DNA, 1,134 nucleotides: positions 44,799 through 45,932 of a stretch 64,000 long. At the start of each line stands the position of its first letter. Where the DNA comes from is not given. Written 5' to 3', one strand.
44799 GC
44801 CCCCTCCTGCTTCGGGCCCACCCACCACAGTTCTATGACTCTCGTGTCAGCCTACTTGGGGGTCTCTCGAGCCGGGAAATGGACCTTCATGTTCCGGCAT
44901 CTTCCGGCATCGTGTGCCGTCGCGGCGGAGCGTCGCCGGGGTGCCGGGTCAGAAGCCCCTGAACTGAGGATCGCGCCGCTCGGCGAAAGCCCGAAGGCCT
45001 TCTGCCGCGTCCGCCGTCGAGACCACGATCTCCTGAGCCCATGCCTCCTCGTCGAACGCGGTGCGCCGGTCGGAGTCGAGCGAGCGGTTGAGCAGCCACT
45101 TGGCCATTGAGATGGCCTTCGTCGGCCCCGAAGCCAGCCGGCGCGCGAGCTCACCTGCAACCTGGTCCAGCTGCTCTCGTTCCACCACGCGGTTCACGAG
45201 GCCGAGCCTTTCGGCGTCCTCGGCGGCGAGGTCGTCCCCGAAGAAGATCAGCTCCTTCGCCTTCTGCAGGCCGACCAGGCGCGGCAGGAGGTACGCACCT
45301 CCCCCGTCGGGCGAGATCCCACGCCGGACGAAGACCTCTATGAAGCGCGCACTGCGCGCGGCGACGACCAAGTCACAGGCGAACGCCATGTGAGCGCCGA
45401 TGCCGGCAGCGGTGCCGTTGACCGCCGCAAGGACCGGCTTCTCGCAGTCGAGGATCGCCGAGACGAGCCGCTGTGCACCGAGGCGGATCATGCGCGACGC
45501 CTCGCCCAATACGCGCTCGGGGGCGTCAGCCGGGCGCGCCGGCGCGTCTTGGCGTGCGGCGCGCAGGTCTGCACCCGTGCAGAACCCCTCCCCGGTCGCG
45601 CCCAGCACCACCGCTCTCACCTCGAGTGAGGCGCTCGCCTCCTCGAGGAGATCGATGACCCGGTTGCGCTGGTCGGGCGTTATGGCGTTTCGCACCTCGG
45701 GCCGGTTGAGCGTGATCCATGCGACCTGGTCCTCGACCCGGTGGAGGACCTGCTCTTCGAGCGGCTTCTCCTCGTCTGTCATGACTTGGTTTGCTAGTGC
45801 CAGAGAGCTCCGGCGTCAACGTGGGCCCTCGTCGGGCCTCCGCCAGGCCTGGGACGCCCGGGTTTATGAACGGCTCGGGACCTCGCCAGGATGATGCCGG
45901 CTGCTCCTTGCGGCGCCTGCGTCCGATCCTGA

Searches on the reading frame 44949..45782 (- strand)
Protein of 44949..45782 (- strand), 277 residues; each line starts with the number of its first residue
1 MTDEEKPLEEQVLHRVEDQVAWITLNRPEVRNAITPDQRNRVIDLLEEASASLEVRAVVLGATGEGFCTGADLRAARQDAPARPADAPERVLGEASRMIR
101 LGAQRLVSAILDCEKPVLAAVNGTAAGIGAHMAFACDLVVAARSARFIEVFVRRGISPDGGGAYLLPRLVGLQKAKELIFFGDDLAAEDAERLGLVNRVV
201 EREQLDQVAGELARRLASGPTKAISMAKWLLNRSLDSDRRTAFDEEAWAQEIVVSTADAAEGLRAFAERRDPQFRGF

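Call 54: search_protein_families(library=pfam, proteins=[window:44949-45782:-], max_evalue=0.001)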
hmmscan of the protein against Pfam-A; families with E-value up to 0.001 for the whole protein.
window:44949-45782:- (277 aa): 2 families
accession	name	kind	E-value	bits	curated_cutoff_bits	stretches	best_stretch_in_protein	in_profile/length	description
PF00378.25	ECH_1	-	4.6e-55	187.1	27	1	17-275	3-249/251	Enoyl-CoA hydratase/isomerase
PF16113.10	ECH_2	-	5.1e-24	85.8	27.2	1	21-225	2-197/335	Enoyl-CoA hydratase/isomerase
